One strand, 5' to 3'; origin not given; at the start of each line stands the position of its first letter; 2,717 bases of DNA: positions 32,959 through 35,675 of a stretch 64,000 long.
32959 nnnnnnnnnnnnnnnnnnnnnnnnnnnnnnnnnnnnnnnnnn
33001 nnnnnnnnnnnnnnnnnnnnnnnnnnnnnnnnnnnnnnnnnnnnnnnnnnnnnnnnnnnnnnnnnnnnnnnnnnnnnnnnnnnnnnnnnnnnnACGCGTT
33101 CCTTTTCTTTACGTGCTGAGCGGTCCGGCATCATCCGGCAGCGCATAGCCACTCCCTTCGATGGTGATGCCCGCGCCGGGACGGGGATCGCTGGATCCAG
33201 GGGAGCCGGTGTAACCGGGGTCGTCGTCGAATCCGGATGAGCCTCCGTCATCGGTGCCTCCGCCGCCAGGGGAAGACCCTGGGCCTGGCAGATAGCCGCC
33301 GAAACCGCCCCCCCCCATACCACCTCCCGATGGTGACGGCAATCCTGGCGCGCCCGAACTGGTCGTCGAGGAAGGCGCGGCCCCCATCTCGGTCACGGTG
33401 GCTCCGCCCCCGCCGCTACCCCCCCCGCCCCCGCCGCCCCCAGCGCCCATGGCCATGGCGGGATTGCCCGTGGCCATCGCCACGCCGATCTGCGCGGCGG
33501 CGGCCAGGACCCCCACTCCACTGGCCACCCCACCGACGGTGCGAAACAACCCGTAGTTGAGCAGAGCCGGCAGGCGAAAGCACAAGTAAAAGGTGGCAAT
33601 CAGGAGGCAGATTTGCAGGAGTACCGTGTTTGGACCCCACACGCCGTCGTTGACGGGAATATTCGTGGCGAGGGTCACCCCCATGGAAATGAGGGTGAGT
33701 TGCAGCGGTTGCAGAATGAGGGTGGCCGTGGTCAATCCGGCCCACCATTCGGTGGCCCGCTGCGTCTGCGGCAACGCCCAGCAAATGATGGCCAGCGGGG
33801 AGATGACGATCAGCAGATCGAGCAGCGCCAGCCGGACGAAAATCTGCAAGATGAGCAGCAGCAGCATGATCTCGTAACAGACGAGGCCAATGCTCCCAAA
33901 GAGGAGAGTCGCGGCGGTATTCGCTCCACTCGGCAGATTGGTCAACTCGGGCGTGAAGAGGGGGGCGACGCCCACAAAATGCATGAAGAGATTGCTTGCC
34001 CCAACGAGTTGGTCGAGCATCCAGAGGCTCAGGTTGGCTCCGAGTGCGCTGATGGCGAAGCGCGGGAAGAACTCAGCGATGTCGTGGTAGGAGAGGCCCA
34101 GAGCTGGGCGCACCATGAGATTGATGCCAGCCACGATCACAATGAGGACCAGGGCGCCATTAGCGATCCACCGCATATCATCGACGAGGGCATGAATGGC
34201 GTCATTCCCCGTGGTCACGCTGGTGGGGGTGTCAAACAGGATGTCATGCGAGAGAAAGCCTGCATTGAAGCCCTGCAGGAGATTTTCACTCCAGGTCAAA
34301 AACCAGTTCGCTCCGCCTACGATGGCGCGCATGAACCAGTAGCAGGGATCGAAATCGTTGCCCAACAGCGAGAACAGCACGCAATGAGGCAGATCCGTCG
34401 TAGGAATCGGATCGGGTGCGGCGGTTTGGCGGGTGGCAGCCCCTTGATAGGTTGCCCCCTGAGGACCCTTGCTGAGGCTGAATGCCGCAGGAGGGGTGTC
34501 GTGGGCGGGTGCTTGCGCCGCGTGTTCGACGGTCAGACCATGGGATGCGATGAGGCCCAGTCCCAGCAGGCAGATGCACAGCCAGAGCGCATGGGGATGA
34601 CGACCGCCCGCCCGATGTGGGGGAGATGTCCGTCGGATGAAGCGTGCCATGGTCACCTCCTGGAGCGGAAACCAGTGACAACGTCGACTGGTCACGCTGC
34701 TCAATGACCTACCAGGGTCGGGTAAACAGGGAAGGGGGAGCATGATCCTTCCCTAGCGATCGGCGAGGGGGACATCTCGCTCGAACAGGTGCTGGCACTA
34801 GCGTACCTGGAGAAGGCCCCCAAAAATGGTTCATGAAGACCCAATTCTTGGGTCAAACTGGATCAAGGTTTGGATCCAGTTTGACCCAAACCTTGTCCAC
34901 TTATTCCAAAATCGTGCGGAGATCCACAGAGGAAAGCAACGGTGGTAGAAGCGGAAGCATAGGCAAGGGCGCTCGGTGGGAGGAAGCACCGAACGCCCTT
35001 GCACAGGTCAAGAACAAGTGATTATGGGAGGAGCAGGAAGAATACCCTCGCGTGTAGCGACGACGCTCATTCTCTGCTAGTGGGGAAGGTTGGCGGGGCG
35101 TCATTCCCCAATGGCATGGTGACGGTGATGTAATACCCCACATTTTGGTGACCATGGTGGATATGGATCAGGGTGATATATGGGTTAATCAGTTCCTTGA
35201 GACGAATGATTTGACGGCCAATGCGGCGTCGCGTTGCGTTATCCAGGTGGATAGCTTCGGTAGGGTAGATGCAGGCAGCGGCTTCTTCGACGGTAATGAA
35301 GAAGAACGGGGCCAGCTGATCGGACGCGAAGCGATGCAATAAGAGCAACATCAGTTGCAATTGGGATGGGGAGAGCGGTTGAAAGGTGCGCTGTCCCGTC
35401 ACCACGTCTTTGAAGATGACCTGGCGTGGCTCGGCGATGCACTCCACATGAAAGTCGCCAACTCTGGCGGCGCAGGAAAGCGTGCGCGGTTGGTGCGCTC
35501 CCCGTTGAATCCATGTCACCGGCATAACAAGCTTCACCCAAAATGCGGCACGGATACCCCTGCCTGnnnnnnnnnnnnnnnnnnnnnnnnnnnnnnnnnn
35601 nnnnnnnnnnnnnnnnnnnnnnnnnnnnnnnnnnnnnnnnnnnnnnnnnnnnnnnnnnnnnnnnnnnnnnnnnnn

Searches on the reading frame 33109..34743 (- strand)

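Call 33: search_protein_families(library=pfam, proteins=[window:33109-34743:-], max_evalue=0.01)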
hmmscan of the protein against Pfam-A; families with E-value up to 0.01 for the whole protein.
window:33109-34743:- (544 aa): 1 family
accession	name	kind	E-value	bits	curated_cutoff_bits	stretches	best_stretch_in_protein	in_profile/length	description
PF19597.4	TrbL_4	-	0.00036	20.4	27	1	163-418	27-269/276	Conjugal transfer protein TrbL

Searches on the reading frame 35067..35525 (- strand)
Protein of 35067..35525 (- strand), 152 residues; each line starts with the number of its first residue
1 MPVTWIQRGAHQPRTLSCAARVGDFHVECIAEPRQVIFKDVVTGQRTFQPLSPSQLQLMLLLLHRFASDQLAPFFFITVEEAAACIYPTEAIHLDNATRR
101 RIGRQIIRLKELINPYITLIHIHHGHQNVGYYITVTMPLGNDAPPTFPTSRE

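Call 33: search_protein_families(library=pfam, proteins=[window:35067-35525:-], max_evalue=0.01)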
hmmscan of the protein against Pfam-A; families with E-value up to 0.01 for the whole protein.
window:35067-35525:- (152 aa): 0 families

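Call 42: search_protein_families(library=ncbifam, proteins=[window:35067-35525:-], max_evalue=0.01)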
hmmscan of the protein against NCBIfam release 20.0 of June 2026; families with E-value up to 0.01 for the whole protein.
window:35067-35525:- (152 aa): 0 families

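Call 57: find_homologous_proteins(query=window:35067-35525:-)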
Query window:35067-35525:- (152 aa): 1 proteins with E <= 0.001 among 5 candidates.
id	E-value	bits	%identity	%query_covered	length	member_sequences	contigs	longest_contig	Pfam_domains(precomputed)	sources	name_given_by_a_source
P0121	1.8e-98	345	100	100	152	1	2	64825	-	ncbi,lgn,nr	ncbi:MAG: hypothetical protein H0X24_00140 [Ktedonobacterales bacterium]|nr:hypothetical protein [Kt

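Call 58: find_encoding_contigs(protein=P0121, flank=4000, max_places=4)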
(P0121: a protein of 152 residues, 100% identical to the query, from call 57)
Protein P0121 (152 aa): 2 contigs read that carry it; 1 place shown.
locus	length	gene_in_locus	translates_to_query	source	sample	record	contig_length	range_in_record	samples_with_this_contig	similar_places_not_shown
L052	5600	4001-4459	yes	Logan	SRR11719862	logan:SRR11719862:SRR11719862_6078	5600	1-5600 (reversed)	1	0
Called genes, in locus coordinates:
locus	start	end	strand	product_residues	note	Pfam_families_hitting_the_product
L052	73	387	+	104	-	-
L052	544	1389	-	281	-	PF05368:NmrA, PF13460:NAD_binding_10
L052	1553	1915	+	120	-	PF01638:HxlR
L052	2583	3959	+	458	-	PF14239:RRXRR, PF01844:HNH, PF13395:HNH_4, PF14279:HNH_5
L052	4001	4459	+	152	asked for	-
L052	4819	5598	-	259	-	?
